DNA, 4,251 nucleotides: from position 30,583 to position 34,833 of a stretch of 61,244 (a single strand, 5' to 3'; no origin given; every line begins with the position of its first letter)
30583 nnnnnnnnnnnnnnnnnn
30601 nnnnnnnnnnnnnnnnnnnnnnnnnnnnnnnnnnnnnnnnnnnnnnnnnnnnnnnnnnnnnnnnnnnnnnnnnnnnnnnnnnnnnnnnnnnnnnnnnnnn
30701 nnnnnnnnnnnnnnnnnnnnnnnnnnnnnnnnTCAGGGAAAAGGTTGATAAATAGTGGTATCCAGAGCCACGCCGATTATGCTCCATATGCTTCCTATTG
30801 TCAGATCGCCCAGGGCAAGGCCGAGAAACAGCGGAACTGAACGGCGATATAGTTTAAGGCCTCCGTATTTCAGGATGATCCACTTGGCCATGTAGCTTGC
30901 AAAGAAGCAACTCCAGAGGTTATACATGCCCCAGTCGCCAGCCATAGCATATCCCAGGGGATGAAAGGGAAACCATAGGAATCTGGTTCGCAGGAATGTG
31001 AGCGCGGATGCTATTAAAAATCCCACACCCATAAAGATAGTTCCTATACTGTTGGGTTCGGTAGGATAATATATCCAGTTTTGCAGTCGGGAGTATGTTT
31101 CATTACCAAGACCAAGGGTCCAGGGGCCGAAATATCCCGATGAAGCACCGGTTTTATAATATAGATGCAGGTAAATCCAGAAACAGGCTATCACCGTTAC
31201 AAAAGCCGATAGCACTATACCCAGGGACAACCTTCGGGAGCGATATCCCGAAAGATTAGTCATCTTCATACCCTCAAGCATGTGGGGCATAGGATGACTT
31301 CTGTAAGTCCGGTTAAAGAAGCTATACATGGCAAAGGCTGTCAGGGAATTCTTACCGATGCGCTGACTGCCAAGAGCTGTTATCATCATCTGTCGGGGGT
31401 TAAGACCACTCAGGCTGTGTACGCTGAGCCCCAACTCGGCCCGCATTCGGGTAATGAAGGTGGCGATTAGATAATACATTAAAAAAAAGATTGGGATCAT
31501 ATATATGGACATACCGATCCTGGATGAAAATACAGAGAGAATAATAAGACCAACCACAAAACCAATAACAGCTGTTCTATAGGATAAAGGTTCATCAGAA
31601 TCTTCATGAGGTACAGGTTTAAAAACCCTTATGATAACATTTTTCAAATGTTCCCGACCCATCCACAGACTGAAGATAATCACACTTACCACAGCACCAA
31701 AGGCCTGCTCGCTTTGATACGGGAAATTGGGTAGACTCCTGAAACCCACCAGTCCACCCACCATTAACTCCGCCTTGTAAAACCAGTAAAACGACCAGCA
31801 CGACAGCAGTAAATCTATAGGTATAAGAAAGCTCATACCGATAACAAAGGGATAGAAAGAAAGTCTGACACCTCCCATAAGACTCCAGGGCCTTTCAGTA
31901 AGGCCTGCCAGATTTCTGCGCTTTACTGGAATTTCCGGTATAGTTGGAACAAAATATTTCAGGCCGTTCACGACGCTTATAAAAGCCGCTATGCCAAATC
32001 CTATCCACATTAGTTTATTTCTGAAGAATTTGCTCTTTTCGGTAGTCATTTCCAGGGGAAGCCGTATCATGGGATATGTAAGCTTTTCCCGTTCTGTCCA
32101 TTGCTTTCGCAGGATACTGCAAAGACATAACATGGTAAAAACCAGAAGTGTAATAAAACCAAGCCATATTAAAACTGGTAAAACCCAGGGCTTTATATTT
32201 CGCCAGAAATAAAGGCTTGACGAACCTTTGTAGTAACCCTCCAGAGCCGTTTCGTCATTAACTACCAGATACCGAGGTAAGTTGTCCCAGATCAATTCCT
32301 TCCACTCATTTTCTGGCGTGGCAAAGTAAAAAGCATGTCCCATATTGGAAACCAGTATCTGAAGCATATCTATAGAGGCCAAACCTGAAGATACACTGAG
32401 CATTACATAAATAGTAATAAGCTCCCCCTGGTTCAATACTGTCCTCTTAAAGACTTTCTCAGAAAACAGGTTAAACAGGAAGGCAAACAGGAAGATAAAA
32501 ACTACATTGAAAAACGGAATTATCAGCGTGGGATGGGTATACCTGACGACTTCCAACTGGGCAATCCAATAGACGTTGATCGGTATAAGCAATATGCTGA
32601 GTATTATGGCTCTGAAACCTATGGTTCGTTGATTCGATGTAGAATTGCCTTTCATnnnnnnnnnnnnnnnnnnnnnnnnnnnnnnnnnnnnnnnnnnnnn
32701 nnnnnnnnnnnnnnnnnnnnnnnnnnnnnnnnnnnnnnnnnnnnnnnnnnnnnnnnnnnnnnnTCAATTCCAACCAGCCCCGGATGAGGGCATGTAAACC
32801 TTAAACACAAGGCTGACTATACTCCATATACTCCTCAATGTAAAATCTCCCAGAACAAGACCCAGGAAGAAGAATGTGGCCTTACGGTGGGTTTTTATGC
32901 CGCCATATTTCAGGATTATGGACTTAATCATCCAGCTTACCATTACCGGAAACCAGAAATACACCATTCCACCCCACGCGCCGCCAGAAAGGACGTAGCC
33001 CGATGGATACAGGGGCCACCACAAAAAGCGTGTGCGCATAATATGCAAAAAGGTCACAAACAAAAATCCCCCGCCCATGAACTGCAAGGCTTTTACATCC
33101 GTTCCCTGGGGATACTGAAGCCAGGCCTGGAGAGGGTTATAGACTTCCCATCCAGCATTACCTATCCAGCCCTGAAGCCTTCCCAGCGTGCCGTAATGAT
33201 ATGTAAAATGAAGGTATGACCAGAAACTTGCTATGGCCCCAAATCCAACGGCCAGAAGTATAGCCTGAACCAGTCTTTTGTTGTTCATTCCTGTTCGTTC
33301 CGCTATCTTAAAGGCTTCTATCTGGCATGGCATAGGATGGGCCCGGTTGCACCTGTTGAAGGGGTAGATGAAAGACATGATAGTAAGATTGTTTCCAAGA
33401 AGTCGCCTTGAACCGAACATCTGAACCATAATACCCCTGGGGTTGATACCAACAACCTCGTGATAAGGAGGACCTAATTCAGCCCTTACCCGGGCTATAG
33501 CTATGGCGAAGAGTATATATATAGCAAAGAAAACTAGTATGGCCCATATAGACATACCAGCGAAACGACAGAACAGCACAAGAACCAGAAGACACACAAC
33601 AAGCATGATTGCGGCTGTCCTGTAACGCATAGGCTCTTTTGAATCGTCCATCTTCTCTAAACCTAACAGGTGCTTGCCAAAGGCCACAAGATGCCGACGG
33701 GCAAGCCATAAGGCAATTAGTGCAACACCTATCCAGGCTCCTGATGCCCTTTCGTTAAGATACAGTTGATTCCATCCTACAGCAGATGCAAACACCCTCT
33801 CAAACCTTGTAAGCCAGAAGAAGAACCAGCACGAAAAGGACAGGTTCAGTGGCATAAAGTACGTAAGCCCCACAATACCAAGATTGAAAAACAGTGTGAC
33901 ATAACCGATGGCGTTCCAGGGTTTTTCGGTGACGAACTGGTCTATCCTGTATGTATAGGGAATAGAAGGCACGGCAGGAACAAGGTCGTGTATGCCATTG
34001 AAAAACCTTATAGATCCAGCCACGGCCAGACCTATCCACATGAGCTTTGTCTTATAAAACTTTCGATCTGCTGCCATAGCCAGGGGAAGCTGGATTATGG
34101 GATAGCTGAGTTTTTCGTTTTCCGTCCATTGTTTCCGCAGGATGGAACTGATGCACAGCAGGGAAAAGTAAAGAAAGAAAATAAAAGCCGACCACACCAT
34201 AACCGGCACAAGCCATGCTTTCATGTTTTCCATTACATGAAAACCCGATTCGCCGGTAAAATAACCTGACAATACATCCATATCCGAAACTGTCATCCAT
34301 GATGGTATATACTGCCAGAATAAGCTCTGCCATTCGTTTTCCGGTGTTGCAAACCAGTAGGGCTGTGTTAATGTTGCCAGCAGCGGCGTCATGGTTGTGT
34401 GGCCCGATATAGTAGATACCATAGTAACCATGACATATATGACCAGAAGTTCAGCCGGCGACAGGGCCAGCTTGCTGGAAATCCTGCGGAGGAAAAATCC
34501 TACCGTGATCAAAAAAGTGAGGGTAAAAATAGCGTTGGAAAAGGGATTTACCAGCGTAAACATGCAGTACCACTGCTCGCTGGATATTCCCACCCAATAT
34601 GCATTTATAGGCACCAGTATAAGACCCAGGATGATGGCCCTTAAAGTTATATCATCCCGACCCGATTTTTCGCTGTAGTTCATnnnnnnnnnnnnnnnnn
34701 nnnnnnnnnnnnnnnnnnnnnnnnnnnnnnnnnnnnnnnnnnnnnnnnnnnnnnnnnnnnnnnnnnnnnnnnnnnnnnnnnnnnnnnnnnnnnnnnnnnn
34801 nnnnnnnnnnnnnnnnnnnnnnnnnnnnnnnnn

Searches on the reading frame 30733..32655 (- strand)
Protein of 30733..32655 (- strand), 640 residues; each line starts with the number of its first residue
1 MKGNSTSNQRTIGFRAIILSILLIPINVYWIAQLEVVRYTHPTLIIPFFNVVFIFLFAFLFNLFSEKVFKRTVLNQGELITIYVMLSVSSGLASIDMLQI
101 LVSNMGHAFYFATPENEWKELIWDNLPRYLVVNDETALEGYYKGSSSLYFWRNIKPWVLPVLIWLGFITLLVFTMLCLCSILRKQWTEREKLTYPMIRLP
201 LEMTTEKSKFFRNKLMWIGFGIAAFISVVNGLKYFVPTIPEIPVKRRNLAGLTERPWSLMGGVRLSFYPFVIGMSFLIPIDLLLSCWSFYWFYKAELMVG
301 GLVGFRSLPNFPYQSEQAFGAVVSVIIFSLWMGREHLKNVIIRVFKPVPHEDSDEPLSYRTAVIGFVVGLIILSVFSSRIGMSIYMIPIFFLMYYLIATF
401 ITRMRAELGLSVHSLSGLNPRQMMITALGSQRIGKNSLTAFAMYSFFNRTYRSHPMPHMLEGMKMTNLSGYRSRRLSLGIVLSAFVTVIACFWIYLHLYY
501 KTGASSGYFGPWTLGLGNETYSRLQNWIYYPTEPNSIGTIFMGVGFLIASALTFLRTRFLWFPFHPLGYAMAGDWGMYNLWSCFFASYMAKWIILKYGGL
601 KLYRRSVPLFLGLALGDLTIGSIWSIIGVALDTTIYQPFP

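Call 39: search_protein_families(library=pfam, proteins=[window:30733-32655:-], max_evalue=0.00001)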
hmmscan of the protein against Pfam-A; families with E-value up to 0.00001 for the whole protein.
window:30733-32655:- (640 aa): 2 families
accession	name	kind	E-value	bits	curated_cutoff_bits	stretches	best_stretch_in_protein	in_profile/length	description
PF20581.3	DUF6785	-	3e-162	541.1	25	1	14-503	2-498/498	Family of unknown function (DUF6785)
PF20580.3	DUF6784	-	4.1e-35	120.4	26.4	1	540-640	2-101/101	Domain of unknown function (DUF6784)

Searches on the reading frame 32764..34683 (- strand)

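Call 39: search_protein_families(library=pfam, proteins=[window:32764-34683:-], max_evalue=0.00001)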
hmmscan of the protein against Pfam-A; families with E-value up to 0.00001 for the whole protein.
window:32764-34683:- (639 aa): 2 families
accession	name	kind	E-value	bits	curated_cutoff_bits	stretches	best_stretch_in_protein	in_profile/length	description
PF20581.3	DUF6785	-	3.1e-159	531.1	25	1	13-498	1-498/498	Family of unknown function (DUF6785)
PF20580.3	DUF6784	-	2.1e-30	105.3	26.4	1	534-629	2-95/101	Domain of unknown function (DUF6784)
